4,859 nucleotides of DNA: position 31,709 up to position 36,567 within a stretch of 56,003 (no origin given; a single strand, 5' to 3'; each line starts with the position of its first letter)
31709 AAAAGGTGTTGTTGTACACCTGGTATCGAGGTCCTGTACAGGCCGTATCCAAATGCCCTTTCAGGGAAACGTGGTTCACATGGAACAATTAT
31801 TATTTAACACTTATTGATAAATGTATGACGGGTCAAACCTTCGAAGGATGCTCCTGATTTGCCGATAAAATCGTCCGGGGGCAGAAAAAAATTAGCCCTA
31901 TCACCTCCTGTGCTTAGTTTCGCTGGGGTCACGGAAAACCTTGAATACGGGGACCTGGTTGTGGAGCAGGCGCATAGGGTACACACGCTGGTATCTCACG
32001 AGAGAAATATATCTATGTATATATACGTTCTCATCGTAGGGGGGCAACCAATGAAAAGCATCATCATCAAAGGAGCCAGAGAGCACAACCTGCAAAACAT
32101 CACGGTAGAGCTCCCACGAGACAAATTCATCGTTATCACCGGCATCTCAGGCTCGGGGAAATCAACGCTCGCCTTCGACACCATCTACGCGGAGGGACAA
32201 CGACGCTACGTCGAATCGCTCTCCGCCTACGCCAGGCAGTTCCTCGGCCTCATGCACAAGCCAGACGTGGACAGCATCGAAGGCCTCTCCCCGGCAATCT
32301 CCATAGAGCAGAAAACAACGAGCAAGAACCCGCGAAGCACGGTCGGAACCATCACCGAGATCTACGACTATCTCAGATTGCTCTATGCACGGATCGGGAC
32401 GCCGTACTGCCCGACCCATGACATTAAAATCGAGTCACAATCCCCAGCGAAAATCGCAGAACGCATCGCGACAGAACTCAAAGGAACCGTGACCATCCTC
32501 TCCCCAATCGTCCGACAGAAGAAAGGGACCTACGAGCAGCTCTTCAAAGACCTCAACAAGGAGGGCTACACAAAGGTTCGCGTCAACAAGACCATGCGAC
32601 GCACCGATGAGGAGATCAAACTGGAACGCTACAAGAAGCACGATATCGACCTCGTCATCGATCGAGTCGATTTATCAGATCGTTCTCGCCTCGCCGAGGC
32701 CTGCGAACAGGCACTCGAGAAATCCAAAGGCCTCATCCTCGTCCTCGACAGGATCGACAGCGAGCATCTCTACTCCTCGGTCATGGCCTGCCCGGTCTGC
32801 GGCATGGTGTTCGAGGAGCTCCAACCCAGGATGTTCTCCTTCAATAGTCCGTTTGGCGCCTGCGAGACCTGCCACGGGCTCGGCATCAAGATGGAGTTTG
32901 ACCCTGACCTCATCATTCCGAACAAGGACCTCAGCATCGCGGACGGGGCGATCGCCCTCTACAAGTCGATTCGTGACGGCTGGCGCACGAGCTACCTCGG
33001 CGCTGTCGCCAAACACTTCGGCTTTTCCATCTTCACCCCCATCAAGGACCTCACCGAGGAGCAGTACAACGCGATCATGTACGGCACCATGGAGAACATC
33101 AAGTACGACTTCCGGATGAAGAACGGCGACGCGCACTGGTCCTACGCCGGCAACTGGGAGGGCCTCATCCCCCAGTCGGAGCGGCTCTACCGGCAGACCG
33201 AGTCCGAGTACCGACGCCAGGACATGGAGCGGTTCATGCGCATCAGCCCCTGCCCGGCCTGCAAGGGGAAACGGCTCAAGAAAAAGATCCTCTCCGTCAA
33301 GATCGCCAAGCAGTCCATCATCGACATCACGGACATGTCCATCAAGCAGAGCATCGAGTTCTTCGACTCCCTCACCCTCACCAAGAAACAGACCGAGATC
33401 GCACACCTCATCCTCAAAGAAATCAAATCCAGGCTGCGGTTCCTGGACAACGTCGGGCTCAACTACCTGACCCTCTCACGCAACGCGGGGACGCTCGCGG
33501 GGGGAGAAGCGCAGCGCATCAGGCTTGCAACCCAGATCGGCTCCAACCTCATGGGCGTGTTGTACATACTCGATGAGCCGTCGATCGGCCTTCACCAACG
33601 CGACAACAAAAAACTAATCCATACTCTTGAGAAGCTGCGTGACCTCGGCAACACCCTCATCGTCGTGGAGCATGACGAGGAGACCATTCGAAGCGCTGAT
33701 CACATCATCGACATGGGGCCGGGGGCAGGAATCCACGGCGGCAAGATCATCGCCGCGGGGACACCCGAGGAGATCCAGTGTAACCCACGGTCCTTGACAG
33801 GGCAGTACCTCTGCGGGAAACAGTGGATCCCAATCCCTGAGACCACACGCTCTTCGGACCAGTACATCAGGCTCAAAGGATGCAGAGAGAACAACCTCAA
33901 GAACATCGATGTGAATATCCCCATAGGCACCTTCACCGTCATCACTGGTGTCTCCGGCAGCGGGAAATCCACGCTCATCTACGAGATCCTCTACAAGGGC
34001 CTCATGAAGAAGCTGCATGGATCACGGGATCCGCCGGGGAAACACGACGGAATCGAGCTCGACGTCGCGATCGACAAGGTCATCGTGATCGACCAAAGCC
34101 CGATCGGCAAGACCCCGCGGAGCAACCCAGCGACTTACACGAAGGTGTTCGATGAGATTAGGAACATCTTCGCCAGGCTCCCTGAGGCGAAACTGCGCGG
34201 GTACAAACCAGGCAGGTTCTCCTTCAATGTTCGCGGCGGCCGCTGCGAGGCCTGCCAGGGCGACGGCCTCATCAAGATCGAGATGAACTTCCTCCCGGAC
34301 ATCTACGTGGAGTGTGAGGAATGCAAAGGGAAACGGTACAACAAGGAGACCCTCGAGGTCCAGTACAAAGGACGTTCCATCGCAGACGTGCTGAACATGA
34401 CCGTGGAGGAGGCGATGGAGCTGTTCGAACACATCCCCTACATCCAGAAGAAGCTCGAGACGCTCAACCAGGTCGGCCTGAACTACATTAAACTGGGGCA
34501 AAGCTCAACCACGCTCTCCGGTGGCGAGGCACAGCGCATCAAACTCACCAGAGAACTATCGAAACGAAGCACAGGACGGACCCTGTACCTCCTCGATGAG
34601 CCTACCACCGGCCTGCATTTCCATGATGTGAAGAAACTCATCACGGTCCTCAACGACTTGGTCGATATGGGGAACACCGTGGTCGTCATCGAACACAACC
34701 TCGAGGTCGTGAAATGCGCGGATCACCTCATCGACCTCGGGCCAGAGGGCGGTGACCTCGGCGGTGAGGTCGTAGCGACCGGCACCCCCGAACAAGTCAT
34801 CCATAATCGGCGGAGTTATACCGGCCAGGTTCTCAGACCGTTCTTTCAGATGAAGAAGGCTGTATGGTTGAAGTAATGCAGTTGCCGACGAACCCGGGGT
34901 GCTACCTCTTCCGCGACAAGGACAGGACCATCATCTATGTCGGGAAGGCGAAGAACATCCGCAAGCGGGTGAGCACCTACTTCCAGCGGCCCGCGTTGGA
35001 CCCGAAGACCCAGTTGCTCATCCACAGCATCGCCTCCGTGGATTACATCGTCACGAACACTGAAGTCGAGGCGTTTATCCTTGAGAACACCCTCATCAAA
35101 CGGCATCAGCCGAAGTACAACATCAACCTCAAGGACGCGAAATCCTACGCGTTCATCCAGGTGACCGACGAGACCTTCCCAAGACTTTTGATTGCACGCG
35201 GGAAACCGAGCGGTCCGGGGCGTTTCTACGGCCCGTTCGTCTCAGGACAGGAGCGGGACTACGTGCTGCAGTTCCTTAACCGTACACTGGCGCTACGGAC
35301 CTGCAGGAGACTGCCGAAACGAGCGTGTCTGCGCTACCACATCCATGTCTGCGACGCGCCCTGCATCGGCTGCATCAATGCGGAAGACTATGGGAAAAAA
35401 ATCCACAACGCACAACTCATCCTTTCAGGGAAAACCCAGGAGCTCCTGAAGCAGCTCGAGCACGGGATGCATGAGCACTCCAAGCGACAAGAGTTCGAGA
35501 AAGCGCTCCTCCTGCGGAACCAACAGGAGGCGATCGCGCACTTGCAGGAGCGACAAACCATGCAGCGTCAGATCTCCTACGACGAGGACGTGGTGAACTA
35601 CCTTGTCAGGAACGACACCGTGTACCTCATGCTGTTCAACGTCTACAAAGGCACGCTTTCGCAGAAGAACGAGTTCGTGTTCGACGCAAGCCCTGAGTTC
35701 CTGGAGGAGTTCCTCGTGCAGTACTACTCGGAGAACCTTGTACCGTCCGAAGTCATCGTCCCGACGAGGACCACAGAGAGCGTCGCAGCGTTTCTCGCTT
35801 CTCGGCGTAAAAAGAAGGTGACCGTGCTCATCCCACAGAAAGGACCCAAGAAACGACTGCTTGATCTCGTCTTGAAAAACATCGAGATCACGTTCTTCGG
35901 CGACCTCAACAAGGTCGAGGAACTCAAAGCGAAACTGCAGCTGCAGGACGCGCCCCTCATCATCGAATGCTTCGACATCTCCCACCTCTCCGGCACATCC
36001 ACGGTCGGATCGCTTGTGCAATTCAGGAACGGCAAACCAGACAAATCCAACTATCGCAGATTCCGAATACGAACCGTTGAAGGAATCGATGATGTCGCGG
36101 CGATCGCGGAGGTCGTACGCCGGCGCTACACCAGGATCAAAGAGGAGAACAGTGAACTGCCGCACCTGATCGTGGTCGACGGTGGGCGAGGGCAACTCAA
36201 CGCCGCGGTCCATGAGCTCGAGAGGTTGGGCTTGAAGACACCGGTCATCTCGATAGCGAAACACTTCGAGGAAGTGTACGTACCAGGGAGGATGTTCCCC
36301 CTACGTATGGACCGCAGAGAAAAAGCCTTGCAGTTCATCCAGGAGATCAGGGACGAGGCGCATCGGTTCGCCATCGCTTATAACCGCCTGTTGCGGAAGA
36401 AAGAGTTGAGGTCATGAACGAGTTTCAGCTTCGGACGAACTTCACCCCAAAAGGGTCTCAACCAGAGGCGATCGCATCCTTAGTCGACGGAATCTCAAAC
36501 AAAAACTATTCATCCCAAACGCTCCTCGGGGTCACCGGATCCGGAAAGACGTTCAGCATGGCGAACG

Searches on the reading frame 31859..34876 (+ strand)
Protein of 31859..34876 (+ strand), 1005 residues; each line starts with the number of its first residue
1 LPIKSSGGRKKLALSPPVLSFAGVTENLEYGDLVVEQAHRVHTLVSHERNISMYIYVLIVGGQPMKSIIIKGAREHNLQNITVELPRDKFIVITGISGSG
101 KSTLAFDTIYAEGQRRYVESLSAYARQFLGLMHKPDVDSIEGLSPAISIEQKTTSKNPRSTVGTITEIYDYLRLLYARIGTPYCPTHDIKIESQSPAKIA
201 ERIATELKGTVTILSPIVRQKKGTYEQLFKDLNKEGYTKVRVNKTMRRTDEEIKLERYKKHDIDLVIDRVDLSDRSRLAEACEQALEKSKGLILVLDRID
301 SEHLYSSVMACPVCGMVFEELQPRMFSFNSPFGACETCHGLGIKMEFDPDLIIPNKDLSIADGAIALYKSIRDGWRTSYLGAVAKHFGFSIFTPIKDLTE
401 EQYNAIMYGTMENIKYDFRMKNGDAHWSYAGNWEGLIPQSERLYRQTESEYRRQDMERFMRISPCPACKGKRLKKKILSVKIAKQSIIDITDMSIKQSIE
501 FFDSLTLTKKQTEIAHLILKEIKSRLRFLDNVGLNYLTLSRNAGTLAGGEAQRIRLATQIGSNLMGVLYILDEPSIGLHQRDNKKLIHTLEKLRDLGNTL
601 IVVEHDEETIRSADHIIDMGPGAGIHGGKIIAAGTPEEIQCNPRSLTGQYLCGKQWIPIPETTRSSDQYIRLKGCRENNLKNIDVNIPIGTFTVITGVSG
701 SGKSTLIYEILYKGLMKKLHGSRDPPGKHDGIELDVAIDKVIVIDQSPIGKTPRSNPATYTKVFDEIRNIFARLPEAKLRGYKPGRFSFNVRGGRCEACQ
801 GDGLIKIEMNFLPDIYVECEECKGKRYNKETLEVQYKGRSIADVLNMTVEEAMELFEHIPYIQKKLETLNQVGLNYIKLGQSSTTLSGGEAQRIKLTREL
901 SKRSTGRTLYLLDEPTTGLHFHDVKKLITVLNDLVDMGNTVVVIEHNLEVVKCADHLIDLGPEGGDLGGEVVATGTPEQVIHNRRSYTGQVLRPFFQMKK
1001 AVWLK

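Call 15: search_protein_families(library=pfam, proteins=[window:31859-34876:+], max_evalue=0.001)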
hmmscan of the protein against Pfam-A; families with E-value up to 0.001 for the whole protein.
window:31859-34876:+ (1005 aa): 21 families
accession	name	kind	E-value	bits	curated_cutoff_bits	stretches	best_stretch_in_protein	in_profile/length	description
PF17755.6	UvrA_DNA-bind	-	1.8e-31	109.1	23.2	1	348-458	1-110/110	UvrA DNA-binding domain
PF17760.6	UvrA_inter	-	3.4e-30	104.6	23.3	1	194-296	1-106/109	UvrA interaction domain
PF00005.33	ABC_tran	-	4e-22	79.7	25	1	846-917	73-137/137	ABC transporter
PF02463.25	SMC_N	-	5.8e-13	49.2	40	0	250-619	96-211/220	RecF/RecN/SMC N terminal domain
PF13555.12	AAA_29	-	1.1e-08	35.1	27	0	691-707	23-39/61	P-loop containing region of AAA domain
PF13191.12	AAA_16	-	1.6e-07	32.4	32.6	0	88-300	24-142/167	AAA ATPase domain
PF20720.3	nSTAND3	-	7.8e-07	29.3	27.2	0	79-110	8-39/155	Novel STAND NTPase 3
PF12399.14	BCA_ABC_TP_C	-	1.5e-06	28.1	25.5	0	629-644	1-16/27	Branched-chain amino acid ATP-binding cassette transporter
PF20703.3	nSTAND1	-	3.7e-06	27.2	27.1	0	74-146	19-87/379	Novel STAND NTPase 1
PF03193.22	RsgA_GTPase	-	7.3e-06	26.3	30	0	68-105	87-123/174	RsgA GTPase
PF13173.12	AAA_14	-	1.4e-05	25.5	27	0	88-113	2-27/129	AAA domain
PF13304.12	AAA_21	-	1.9e-05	25.3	27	0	905-934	257-286/304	AAA domain, putative AbiEii toxin, Type IV TA system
PF13401.12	AAA_22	-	3.9e-05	24.4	27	0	88-105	5-22/130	AAA domain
PF25201.1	nSTAND6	-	3.9e-05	24.2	27.7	0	74-104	4-34/148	Novel STAND NTPase 6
PF00684.25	DnaJ_CXXCXGXG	-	5.3e-05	23.8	32.7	0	795-826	17-51/65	DnaJ central domain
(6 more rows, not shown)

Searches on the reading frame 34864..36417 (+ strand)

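Call 15: search_protein_families(library=pfam, proteins=[window:34864-36417:+], max_evalue=0.001)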
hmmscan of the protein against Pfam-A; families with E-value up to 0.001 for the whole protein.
window:34864-36417:+ (517 aa): 4 families
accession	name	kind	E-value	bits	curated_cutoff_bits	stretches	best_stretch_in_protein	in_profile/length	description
PF08459.17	UvrC_RNaseH_dom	-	1.1e-53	181.7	22.3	1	356-504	2-159/159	UvrC RNAse H endonuclease domain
PF22920.2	UvrC_RNaseH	-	1.1e-21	77.3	24.3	1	240-343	1-112/116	UvrC Ribonuclease H-like domain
PF01541.30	GIY-YIG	-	4.6e-09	36.9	22.6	1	11-86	2-78/78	GIY-YIG catalytic domain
PF02151.25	UVR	-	6.7e-06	26.1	21.5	1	193-224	2-33/36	UvrB/uvrC motif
